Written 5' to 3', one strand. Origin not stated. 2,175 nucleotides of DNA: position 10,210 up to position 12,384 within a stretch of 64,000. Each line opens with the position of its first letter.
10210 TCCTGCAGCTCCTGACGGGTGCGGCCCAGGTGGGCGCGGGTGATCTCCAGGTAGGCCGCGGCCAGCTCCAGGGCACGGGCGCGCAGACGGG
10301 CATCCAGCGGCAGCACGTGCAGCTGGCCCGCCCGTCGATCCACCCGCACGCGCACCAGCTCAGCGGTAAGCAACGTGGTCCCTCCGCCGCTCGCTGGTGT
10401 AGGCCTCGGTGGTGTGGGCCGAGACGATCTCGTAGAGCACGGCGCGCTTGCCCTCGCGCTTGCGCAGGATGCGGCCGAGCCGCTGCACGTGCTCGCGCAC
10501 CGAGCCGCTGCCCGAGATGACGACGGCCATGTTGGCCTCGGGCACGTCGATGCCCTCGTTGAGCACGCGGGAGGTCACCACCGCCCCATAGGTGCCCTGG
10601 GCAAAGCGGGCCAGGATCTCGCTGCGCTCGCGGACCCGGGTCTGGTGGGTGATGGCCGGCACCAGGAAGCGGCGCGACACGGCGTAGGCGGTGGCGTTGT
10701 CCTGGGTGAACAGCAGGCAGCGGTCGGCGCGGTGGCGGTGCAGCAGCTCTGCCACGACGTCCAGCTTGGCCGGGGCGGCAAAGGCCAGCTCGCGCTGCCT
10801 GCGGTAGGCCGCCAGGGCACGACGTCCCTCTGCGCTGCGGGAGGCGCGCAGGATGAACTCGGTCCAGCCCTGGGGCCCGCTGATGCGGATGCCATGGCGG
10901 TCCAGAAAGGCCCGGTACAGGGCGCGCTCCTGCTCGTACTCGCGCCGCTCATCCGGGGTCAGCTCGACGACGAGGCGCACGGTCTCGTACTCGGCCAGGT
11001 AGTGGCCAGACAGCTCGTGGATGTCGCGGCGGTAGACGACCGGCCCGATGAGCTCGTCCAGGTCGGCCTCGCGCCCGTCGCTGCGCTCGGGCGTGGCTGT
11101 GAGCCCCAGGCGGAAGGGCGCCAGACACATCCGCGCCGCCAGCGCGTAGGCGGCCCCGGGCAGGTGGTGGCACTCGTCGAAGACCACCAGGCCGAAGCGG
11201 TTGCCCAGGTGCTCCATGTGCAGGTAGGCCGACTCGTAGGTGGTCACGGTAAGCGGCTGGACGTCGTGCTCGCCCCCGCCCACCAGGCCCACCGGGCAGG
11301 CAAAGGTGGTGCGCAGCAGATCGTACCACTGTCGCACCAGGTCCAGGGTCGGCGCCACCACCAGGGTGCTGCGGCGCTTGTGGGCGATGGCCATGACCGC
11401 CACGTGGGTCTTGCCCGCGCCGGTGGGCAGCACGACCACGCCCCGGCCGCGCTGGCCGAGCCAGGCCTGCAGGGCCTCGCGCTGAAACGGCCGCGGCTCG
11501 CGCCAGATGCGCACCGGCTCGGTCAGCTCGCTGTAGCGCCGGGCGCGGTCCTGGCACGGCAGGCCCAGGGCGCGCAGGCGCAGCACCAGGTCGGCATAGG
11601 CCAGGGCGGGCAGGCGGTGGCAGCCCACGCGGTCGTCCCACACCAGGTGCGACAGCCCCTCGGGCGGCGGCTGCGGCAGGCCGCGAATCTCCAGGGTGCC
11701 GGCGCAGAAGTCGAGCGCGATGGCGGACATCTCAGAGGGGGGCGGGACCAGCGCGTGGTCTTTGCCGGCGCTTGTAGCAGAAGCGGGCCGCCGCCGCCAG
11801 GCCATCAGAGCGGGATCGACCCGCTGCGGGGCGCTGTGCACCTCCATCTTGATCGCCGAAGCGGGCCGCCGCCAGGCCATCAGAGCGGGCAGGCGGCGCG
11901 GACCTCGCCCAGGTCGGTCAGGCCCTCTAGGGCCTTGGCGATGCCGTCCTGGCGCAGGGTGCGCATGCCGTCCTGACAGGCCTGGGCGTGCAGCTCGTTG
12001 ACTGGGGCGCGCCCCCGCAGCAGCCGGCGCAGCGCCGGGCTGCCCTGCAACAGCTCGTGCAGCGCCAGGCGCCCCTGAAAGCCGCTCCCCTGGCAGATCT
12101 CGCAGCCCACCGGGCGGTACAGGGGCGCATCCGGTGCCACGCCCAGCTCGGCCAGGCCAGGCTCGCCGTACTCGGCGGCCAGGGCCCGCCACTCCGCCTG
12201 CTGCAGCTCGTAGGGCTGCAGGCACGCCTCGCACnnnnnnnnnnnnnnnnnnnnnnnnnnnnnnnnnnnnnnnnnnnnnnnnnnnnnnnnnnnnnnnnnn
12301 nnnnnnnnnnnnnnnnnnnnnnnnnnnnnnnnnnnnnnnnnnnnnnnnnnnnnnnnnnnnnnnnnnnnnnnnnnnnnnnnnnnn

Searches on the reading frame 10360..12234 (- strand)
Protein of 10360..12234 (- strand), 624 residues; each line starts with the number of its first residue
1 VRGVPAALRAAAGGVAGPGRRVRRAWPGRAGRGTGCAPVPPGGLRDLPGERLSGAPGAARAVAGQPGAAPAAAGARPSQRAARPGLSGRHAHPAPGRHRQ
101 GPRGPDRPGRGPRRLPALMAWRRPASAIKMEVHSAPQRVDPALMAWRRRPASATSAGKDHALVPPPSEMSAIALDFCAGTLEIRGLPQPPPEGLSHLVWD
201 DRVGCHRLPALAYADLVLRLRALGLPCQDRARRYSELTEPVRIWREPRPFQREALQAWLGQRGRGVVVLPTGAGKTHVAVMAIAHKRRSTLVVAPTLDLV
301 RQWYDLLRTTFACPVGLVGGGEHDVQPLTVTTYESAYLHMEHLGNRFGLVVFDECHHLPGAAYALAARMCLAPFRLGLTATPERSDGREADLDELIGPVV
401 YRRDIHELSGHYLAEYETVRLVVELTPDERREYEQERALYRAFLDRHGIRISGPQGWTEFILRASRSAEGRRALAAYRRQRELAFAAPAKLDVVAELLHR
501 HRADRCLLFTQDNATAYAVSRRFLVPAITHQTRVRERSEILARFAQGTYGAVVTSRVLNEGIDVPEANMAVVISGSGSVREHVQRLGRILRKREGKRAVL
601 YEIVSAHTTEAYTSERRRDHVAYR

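Call 78: search_protein_families(library=pfam, proteins=[window:10360-12234:-], max_evalue=0.00001)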
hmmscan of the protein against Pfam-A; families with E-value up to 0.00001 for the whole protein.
window:10360-12234:- (624 aa): 5 families
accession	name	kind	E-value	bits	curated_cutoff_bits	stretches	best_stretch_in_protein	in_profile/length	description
PF04851.21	ResIII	-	8.2e-27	94.5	22.5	1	246-384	3-164/164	Type III restriction enzyme, res subunit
PF16203.11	ERCC3_RAD25_C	-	6.3e-19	68.7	27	1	477-620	32-184/248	ERCC3/RAD25/XPB C-terminal helicase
PF00271.37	Helicase_C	-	5.1e-15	56.1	23.5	1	490-592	2-109/110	Helicase conserved C-terminal domain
PF18458.6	XPB_DRD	-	1.4e-14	54.1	26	1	174-231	1-57/57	Xeroderma pigmentosum group B helicase damage recognition domain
PF00270.35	DEAD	-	5.2e-13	49.5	26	1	248-383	1-161/167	DEAD/DEAH box helicase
